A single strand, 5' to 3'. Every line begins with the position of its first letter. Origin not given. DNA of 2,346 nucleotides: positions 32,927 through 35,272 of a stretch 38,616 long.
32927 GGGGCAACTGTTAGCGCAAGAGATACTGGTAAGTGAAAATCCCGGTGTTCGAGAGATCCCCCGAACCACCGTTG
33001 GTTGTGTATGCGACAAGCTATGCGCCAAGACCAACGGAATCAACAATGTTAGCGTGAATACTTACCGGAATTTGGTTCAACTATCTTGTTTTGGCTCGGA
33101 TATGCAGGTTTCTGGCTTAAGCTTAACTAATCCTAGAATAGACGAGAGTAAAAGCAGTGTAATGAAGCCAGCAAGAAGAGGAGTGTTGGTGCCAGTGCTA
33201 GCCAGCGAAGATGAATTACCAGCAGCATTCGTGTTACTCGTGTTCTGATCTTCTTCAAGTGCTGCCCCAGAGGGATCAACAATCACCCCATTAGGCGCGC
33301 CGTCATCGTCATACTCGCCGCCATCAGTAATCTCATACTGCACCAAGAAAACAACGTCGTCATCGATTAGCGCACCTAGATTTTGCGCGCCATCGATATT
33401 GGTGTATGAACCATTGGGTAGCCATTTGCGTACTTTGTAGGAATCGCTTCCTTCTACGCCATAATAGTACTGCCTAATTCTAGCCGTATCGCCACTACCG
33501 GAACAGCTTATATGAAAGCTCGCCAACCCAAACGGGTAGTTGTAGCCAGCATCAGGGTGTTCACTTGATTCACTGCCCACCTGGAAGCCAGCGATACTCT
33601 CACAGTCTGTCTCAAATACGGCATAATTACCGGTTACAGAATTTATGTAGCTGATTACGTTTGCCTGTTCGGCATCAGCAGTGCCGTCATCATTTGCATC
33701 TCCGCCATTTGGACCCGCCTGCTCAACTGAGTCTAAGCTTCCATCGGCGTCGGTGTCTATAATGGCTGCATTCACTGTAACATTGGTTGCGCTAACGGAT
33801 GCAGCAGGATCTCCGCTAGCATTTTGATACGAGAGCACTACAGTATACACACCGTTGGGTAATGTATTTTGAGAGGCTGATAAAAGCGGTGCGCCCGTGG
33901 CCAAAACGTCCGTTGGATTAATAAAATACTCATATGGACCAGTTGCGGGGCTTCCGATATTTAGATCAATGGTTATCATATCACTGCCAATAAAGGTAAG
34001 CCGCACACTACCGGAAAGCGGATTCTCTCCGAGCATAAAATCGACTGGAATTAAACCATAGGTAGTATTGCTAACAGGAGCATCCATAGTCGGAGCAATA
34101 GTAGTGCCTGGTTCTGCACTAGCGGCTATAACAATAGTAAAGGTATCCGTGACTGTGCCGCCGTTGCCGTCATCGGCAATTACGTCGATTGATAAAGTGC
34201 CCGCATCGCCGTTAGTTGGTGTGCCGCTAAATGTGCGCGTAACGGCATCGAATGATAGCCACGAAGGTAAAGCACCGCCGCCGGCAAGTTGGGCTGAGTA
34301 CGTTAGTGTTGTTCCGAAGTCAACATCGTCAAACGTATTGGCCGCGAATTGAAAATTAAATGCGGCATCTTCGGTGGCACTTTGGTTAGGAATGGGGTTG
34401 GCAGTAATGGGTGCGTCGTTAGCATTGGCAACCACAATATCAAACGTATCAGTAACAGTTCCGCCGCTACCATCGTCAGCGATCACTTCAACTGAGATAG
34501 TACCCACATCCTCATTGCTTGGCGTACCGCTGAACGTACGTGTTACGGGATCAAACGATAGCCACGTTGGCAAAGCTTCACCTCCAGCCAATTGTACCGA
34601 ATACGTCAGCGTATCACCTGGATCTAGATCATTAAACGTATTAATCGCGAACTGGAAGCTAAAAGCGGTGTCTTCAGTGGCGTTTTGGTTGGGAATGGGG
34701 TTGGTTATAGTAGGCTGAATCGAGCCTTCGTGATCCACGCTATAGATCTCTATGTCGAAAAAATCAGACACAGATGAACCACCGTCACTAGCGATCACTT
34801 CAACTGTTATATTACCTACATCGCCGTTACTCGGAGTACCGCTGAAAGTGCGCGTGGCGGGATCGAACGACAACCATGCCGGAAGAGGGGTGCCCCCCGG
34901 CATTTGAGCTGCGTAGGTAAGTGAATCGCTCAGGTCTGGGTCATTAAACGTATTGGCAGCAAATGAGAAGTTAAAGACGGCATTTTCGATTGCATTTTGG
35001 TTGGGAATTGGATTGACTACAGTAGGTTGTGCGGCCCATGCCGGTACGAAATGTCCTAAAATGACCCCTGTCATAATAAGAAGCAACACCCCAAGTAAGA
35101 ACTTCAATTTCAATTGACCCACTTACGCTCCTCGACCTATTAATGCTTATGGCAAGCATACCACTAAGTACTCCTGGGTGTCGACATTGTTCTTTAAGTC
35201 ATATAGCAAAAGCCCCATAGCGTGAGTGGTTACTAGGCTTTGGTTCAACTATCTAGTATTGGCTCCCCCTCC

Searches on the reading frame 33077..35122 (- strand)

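Call 47: search_protein_families(library=pfam, proteins=[window:33077-35122:-], max_evalue=0.00001)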
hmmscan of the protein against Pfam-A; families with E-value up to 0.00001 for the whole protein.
window:33077-35122:- (681 aa): 3 families
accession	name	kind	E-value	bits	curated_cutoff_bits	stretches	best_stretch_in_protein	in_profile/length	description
PF05345.18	He_PIG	-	3.7e-63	210.4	24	3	237-332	1-95/96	Putative Ig domain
PF17963.7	Big_9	-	3.7e-10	41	23.6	0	235-330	1-88/89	Bacterial Ig domain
PF05510.18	Sarcoglycan_2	-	3.1e-06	27.5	24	0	44-111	13-78/95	Sarcoglycan alpha/epsilon N-terminal domain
